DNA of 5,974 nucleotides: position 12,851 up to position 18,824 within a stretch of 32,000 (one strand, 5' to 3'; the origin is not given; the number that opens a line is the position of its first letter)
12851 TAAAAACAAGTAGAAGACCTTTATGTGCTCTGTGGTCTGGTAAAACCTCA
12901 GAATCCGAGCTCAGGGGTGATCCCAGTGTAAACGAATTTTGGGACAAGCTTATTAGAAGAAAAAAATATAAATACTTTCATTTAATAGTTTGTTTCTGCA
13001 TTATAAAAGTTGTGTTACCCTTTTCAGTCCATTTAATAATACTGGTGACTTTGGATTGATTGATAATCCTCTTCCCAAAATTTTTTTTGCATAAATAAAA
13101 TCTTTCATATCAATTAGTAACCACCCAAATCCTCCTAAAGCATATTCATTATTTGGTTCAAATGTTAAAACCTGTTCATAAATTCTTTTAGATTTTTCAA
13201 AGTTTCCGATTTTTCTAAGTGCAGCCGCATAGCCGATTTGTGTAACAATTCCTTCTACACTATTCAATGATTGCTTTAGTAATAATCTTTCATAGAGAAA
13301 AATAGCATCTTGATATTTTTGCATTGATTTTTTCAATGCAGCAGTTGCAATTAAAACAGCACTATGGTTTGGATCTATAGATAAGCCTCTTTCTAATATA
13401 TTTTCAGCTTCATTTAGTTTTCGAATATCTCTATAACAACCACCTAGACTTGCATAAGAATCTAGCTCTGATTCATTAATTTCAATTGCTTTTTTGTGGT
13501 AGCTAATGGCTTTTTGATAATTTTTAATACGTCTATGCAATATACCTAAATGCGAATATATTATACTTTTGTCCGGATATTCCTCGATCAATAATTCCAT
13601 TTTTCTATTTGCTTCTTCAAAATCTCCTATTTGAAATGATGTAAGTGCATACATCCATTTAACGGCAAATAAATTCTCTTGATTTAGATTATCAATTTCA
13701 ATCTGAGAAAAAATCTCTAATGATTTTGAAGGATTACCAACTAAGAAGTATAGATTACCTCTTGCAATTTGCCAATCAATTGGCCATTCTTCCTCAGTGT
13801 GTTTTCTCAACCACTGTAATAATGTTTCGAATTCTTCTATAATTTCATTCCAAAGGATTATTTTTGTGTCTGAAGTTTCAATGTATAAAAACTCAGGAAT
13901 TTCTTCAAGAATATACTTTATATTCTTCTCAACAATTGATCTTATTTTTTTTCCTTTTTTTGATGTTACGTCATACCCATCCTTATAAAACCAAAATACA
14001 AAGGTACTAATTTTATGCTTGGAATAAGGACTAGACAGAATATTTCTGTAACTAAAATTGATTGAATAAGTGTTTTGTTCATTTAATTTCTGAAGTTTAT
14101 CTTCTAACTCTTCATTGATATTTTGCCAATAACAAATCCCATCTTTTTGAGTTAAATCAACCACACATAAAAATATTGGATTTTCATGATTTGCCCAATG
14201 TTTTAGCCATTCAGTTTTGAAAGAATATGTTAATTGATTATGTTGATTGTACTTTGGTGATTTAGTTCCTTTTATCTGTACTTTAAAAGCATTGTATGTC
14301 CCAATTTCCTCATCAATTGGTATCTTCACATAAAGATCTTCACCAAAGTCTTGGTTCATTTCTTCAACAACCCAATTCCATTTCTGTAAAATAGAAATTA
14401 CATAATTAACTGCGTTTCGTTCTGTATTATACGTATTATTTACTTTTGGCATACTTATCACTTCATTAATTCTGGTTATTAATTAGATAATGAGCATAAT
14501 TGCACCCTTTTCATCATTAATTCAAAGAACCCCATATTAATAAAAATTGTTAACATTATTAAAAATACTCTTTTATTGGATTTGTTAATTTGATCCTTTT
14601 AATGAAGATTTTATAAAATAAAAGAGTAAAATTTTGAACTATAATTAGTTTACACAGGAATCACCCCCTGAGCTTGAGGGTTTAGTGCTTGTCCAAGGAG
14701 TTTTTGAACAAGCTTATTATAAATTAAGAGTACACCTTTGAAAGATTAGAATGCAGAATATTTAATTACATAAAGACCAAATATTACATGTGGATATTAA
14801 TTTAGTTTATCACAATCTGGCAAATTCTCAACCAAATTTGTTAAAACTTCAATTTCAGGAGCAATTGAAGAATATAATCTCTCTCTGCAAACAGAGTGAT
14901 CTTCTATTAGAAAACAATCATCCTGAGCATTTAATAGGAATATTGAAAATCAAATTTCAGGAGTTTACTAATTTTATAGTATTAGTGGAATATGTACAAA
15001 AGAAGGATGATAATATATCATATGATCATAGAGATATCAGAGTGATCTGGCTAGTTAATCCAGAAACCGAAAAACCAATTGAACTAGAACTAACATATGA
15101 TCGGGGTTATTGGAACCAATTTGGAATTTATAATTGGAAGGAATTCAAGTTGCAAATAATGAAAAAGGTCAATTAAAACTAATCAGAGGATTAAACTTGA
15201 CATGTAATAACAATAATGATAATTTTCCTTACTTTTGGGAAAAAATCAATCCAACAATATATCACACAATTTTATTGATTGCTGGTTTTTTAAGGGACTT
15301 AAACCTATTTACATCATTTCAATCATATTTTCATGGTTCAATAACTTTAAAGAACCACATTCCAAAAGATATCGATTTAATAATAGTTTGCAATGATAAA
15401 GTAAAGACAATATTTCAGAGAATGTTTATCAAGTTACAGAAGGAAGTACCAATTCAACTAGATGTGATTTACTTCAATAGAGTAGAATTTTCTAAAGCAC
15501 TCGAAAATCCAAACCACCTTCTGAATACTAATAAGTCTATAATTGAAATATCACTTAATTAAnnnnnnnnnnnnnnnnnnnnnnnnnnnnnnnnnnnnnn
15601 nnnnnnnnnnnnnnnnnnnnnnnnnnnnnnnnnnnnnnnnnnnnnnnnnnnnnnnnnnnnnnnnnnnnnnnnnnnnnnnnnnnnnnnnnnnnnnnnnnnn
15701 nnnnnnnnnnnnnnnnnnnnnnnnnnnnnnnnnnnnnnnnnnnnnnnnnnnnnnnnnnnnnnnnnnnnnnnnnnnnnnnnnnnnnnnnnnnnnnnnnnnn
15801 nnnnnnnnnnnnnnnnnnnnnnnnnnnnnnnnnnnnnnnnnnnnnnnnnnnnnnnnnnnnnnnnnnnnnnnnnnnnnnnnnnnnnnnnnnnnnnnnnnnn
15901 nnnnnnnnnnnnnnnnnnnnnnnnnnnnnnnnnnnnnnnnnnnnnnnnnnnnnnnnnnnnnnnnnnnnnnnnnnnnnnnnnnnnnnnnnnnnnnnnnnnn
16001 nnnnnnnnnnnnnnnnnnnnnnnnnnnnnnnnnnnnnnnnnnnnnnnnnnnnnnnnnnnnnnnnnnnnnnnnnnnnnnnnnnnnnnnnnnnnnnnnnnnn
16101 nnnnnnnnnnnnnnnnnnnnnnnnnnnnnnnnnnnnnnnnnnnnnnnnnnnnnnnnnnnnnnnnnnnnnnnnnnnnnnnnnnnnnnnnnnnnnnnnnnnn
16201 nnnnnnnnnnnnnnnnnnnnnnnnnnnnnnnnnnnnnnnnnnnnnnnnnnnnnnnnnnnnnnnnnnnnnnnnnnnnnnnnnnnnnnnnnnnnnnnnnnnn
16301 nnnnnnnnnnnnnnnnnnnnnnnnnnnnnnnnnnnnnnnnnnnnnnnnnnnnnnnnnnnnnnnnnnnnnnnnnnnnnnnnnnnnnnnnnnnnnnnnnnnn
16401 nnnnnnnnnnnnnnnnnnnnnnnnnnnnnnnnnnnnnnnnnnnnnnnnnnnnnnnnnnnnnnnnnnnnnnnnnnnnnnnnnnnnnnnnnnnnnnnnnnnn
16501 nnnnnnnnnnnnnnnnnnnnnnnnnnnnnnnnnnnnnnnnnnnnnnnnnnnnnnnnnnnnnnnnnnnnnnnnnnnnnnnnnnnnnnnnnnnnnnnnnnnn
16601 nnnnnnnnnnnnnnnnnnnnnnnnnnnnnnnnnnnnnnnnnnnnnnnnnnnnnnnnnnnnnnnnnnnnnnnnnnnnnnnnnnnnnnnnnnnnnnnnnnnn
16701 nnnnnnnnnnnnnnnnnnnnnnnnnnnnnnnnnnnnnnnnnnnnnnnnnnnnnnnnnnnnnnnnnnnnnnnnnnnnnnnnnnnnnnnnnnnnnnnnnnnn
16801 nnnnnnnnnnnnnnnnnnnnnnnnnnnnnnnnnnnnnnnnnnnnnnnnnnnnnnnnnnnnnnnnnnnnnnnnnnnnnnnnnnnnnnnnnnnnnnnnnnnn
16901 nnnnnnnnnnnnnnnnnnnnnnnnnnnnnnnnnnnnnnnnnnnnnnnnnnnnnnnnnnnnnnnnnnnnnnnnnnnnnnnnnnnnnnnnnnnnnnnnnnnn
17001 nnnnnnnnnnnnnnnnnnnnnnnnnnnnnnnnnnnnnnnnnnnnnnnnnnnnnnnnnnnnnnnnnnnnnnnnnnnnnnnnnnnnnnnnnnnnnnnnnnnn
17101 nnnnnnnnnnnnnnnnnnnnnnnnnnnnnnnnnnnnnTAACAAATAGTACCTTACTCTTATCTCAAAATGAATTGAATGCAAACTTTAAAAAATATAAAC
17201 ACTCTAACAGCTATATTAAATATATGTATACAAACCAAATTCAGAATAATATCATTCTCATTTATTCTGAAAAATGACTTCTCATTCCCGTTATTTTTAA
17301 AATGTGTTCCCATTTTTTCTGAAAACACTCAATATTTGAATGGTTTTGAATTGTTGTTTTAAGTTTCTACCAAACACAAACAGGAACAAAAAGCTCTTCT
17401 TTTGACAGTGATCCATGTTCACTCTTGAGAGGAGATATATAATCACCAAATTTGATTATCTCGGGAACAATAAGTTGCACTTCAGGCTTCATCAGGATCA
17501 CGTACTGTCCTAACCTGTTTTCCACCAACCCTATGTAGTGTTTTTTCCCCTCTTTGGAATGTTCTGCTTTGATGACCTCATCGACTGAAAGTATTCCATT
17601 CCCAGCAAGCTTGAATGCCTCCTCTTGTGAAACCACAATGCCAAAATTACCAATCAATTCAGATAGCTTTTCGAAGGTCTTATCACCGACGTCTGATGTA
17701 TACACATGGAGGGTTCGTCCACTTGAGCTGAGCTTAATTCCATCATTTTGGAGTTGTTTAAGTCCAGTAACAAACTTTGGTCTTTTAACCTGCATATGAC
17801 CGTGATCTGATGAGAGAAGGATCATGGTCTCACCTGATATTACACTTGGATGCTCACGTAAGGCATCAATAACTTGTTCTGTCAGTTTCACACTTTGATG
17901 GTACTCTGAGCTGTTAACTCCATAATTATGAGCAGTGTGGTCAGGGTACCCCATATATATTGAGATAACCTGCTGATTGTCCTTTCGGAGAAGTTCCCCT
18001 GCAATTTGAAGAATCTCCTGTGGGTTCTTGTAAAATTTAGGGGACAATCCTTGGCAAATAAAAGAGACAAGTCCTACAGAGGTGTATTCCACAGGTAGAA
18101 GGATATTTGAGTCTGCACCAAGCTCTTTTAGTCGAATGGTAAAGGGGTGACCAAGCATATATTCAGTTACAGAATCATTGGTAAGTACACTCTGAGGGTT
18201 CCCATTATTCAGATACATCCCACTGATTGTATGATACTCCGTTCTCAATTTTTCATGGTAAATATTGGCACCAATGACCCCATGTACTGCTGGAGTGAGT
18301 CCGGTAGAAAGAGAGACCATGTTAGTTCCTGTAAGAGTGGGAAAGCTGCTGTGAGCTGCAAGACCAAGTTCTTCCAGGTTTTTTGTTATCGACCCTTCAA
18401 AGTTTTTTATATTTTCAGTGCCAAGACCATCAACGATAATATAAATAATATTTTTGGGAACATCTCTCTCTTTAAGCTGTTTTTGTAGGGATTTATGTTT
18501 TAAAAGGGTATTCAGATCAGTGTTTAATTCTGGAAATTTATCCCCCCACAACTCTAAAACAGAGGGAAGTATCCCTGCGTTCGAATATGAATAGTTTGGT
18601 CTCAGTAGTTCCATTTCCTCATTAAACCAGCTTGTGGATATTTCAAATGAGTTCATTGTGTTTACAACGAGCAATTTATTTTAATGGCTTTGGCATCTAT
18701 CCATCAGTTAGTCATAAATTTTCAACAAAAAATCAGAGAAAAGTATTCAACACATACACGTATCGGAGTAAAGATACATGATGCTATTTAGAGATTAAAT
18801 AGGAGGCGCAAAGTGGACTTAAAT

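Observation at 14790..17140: Candidate undescribed defence operon: unknown 128-aa protein, minimal nucleotidyltransferase and large PD-(D/E)xK-domain protein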

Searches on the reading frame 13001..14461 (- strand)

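Call 3: search_protein_families(library=pfam, proteins=[window:13001-14461:-], max_evalue=1)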
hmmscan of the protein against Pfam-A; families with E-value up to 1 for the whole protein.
window:13001-14461:- (486 aa): 27 families (the best 25 are shown)
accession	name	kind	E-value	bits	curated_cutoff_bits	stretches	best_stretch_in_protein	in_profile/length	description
PF07719.23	TPR_2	-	7.5e-21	72.9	27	3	301-330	3-32/34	Tetratricopeptide repeat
PF00515.34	TPR_1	-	6.1e-20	70.6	27.8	3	301-331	3-33/34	Tetratricopeptide repeat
PF14280.11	DUF4365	-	2.5e-17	63.7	24.3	1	14-143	1-128/139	Domain of unknown function (DUF4365)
PF13424.12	TPR_12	-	1.9e-16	60.5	30.1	4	301-363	5-75/77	Tetratricopeptide repeat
PF13181.12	TPR_8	-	8.3e-16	57.2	25.7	3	334-366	2-34/34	Tetratricopeptide repeat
PF14559.12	TPR_19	-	4.5e-15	56.2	25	2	313-375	5-67/68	Tetratricopeptide repeat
PF13428.12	TPR_14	-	1e-13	50.9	23.5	2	336-375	4-43/44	Tetratricopeptide repeat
PF13431.12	TPR_17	-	2e-11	43.7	24.4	0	356-387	2-33/34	Tetratricopeptide repeat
PF13176.12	TPR_7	-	5.3e-11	42.1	27.9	2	303-334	3-34/36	Tetratricopeptide repeat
PF13374.12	TPR_10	-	3.4e-08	33.7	27.5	1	302-331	5-34/42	Tetratricopeptide repeat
PF12895.13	ANAPC3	-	1.1e-07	32.5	27.2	2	306-358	30-81/82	Anaphase-promoting complex, cyclosome, subunit 3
PF13174.12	TPR_6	-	1.1e-07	32.5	26.3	1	269-297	4-32/33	Tetratricopeptide repeat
PF23914.1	TPR_CcmH_CycH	-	3.4e-07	30.7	42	1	296-394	47-148/158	Cytochrome c-type biogenesis protein H TPR domain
PF14853.12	Fis1_TPR_C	-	1e-06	29.2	25.3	1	412-441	8-37/53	Fis1 C-terminal tetratricopeptide repeat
PF24575.1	TPR_Slam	-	0.00014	22.7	35.2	0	366-398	46-78/104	Surface lipoprotein assembly modifier, N-terminal TPR repeats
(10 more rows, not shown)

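Call 4: search_protein_families(library=padloc, proteins=[window:13001-14461:-], max_evalue=1)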
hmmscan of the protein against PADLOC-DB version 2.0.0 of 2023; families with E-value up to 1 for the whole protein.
window:13001-14461:- (486 aa): 4 families
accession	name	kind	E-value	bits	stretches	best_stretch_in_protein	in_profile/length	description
PDLC02398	Aga_REase-PNTD1-PNTD2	-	1.9e-10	38.3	1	11-126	9-122/429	Class I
PDLC04284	PDC-M02A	-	0.00021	18.9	1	38-118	51-130/188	-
PDLC01092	C3a198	-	0.0012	15.9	1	304-429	240-365/523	TPR protein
PDLC04291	PDC-M02A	-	0.0038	15.2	1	8-105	11-111/176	-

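Call 7: search_protein_families(library=ncbifam, proteins=[window:13001-14461:-], max_evalue=0.1)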
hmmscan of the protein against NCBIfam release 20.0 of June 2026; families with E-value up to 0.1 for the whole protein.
window:13001-14461:- (486 aa): 20 families
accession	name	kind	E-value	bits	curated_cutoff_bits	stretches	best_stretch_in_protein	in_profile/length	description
NF040959.1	MamA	equivalog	1.8e-17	63.5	200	2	238-343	81-183/204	magnetosome protein MamA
TIGR02917.1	PEP_TPR_lipo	equivalog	2.9e-15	55.3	312.2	1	217-479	555-810/899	XrtA/PEP-CTERM system TPR-repeat protein PrsT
TIGR02521.1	type_IV_pilW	equivalog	4.6e-15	55.8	154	3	333-393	135-195/234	type IV pilus biogenesis/stability protein PilW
NF047371.1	FlcA_CTERM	equivalog_domain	1.1e-11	43.9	300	2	343-406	165-229/646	periplasmic flagellar collar protein FlcA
TIGR02552.1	LcrH_SycD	equivalog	1.6e-09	37.6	104.8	1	258-366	12-119/136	SycD/LcrH family type III secretion system chaperone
TIGR03939.1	PGA_TPR_OMP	equivalog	2e-09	36.3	366.65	1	412-472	93-153/800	poly-beta-1,6 N-acetyl-D-glucosamine export porin PgaA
TIGR00990.1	3a0801s09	subfamily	2.9e-07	29.5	757.25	1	234-458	337-561/615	mitochondrial import receptor subunit TOM70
NF008756.0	PRK11788.1-4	equivalog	3.6e-07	29.6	474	1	218-410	62-256/389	lipopolysaccharide assembly protein LapB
NF033762.1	social_mot_Tgl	equivalog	9.4e-07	28.4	225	1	300-437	32-168/252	social motility TPR repeat lipoprotein Tgl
NF052400.1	M48_BAM_BepA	equivalog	4.7e-05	22.4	570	1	343-440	317-410/483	beta-barrel assembly-enhancing protease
NF008757.0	PRK11788.1-5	equivalog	4.9e-05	22.6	363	1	228-425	69-269/388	lipopolysaccharide assembly protein LapB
NF033920.0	C39_PA2778_fam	equivalog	0.001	18.5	150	1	267-363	157-254/255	PA2778 family cysteine peptidase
NF053607.1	CHU_0125_OmpA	equivalog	0.0023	16.5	620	1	274-382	28-135/639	CHU_0125 family OmpA-like outer membrane integrity protein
TIGR00540.1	TPR_hemY_coli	hypoth_equivalog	0.0042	15.9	142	1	273-340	300-366/385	heme biosynthesis-associated TPR protein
NF042912.1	Amuc_1098_fam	equivalog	0.0046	15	750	1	342-441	98-191/805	Amuc_1098 family type IV pilus outer membrane protein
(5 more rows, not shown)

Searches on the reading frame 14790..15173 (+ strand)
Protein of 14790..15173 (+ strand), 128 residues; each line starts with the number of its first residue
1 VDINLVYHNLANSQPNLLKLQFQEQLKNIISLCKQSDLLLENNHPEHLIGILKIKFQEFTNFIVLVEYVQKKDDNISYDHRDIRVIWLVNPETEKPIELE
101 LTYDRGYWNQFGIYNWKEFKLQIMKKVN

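Call 3: search_protein_families(library=pfam, proteins=[window:14790-15173:+], max_evalue=1)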
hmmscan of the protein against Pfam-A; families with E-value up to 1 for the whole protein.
window:14790-15173:+ (128 aa): 2 families
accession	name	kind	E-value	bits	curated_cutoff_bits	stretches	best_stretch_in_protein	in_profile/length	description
PF20195.4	DUF6558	-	0.014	15.9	24.1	1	12-104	48-139/140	Phage tail protein N-terminal domain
PF25389.2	DH_ALS2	-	0.018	15.8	31.2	1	22-90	95-160/178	ALS2, DBL homology domain (DH-domain)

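Call 4: search_protein_families(library=padloc, proteins=[window:14790-15173:+], max_evalue=1)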
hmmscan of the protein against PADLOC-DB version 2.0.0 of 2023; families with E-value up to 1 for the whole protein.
window:14790-15173:+ (128 aa): 0 families

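Call 7: search_protein_families(library=ncbifam, proteins=[window:14790-15173:+], max_evalue=0.1)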
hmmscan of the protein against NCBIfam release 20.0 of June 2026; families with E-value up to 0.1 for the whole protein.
window:14790-15173:+ (128 aa): 0 families

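Call 42: find_homologous_proteins(query=window:14790-15173:+, max_evalue=1)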
Query window:14790-15173:+ (128 aa): 1 proteins with E <= 1 among 3 candidates. Only proteins of 70 to 224 residues were searched: fused or split forms outside these lengths cannot appear, so this answer is no evidence that the protein stands alone or is whole; lengths 'longer' or 'shorter' looks for them.
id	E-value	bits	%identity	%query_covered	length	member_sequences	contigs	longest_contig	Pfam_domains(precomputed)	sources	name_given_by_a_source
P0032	2.5e-79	282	100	100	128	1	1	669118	-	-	-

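Call 82: search_protein_families(library=phrogs, proteins=[window:14790-15173:+], max_evalue=0.1)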
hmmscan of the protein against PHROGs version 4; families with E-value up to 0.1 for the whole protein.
window:14790-15173:+ (128 aa): 0 families

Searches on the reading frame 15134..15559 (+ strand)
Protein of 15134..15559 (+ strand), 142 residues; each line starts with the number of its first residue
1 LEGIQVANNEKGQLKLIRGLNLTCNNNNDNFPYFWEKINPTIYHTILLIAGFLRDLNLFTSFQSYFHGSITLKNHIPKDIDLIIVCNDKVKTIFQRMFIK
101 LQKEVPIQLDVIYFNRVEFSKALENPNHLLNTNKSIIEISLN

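Call 3: search_protein_families(library=pfam, proteins=[window:15134-15559:+], max_evalue=1)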
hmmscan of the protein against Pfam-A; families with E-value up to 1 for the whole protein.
window:15134-15559:+ (142 aa): 3 families
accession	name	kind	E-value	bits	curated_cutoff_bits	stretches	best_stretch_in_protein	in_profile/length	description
PF22014.2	DUF6932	-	0.012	16.5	27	1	63-95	53-82/142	Family of unknown function (DUF6932)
PF18765.7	Polbeta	-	0.032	14.8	26.9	1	65-115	17-70/93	Polymerase beta, Nucleotidyltransferase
PF01909.29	NTP_transf_2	-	0.081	13.8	21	1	53-119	8-79/93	Nucleotidyltransferase domain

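Call 4: search_protein_families(library=padloc, proteins=[window:15134-15559:+], max_evalue=1)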
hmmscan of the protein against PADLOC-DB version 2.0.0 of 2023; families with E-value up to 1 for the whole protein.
window:15134-15559:+ (142 aa): 3 families
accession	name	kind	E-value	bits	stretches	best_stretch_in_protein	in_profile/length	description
PDLC04744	PDC-M63A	-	0.00081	17.4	1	60-93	55-89/152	-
PDLC04372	PDC-M05A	-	0.0065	14.8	1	67-131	82-147/167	-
PDLC04368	PDC-M05A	-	0.012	13.4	1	67-131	113-178/201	-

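Call 7: search_protein_families(library=ncbifam, proteins=[window:15134-15559:+], max_evalue=0.1)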
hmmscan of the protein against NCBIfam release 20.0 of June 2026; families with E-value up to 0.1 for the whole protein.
window:15134-15559:+ (142 aa): 0 families

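Call 15: find_homologous_proteins(query=window:15134-15559:+, max_evalue=0.01)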
Query window:15134-15559:+ (142 aa): 1 proteins with E <= 0.01 among 13 candidates. Only proteins of 78 to 249 residues were searched: fused or split forms outside these lengths cannot appear, so this answer is no evidence that the protein stands alone or is whole; lengths 'longer' or 'shorter' looks for them.
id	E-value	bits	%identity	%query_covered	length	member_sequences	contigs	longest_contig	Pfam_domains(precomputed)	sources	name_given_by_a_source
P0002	8.2e-74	264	99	85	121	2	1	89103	-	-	-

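Call 16: find_encoding_contigs(protein=P0002, flank=10000)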
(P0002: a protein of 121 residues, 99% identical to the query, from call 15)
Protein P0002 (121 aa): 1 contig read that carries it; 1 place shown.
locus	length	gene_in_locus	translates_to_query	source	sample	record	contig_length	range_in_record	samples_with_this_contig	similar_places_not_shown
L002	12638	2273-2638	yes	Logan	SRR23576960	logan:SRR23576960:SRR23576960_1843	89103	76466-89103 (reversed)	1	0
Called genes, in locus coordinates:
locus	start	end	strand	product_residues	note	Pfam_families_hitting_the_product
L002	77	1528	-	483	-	PF14280:DUF4365, PF23914:TPR_CcmH_CycH (faint), PF13176:TPR_7 (faint), PF07719:TPR_2 (faint), PF13424:TPR_12 (weak), PF00515:TPR_1 (weak), PF13424:TPR_12, PF14559:TPR_19 (weak), +7 more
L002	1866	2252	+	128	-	-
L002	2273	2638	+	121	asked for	-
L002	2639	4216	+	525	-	-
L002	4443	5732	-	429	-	PF01663:Phosphodiest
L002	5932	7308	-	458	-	PF01212:Beta_elim_lyase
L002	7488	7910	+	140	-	PF05163:DinB (weak)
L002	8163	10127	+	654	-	PF26549:Tricorn_N, PF00561:Abhydrolase_1 (faint), PF00326:Peptidase_S9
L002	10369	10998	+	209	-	PF00903:Glyoxalase (faint)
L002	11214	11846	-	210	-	PF00702:Hydrolase, PF12710:HAD, PF08282:Hydrolase_3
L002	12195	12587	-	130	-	PF02661:Fic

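Call 62: search_solved_structures(query=A6, max_evalue=1)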
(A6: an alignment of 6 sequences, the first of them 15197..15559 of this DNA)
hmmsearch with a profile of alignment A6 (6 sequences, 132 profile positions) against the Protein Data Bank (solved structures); distinct sequences matched with E-value up to 1: 10.
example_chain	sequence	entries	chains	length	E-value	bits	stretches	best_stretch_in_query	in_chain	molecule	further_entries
2rff_A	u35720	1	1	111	3.4e-06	30.1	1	20-97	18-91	Putative nucleotidyltransferase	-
7mcd_A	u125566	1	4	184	0.00022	24.2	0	80-129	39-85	AI-designed TIM-barrel F15C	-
1ylq_A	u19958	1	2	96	0.00027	24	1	33-101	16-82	putative nucleotidyltransferase, hypothetical protein AF0614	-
1no5_A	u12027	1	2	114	0.0047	20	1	25-110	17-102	Hypothetical protein HI0073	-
9xbd_E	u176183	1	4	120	0.032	17.3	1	35-66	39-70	Nucleotidyltransferase domain-containing protein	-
6e0m_A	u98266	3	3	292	0.058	16.4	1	32-72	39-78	cGAS/DncV-like nucleotidyltransferase in E. coli homolog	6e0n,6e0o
2kdn_A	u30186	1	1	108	0.21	14.6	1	55-98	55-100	Putative uncharacterized protein PFE0790c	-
9dp6_A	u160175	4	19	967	0.7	12.9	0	33-86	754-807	MmpL5 protein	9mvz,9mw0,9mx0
9b46_A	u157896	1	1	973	0.7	12.9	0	33-86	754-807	MmpL5 protein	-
2dhm_A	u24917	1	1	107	0.85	12.7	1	24-93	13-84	Protein bolA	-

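Call 82: search_protein_families(library=phrogs, proteins=[window:15197-15559:+], max_evalue=0.1)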
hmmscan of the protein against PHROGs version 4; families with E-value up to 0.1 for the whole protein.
window:15197-15559:+ (121 aa): 1 family
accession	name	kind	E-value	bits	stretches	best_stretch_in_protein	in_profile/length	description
phrog_9194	-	unknown function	0.055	14.5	0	26-71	44-88/156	-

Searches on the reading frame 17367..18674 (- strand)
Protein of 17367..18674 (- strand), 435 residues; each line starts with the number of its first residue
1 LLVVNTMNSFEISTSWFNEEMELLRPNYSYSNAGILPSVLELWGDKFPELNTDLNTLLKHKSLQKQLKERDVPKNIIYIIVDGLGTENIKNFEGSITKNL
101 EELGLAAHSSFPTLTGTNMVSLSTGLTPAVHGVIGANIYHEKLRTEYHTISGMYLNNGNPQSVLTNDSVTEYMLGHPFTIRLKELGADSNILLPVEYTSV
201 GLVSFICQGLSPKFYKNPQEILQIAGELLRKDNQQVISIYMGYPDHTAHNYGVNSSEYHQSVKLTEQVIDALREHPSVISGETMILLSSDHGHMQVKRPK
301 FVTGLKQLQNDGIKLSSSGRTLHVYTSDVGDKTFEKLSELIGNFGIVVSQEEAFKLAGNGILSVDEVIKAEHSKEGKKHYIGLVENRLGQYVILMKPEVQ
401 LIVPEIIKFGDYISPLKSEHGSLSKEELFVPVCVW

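Call 3: search_protein_families(library=pfam, proteins=[window:17367-18674:-], max_evalue=1)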
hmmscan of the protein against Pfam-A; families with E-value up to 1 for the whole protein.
window:17367-18674:- (435 aa): 3 families
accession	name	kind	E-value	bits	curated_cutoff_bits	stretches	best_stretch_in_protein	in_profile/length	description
PF01663.27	Phosphodiest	-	1.2e-22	81.4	23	1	77-327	2-256/342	Type I phosphodiesterase / nucleotide pyrophosphatase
PF08665.17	PglZ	-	0.00082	19.8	25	1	232-298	112-177/179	PglZ domain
PF00884.28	Sulfatase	-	0.047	13.4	25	0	74-153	1-86/301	Sulfatase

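Call 7: search_protein_families(library=ncbifam, proteins=[window:17367-18674:-], max_evalue=0.1)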
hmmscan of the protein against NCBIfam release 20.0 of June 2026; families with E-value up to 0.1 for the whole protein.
window:17367-18674:- (435 aa): 3 families
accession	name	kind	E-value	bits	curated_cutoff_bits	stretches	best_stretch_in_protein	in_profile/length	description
NF042991.1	alk_phos_PafA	equivalog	1.1e-09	37.3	650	2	61-147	25-119/554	alkaline phosphatase PafA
TIGR02335.1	hydr_PhnA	equivalog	4.2e-05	22.8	407.55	1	76-141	15-85/408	phosphonoacetate hydrolase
NF052313.1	T9SS_RR_PorX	equivalog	0.079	11.7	300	0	281-310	401-430/513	T9SS response regulator signal transducer PorX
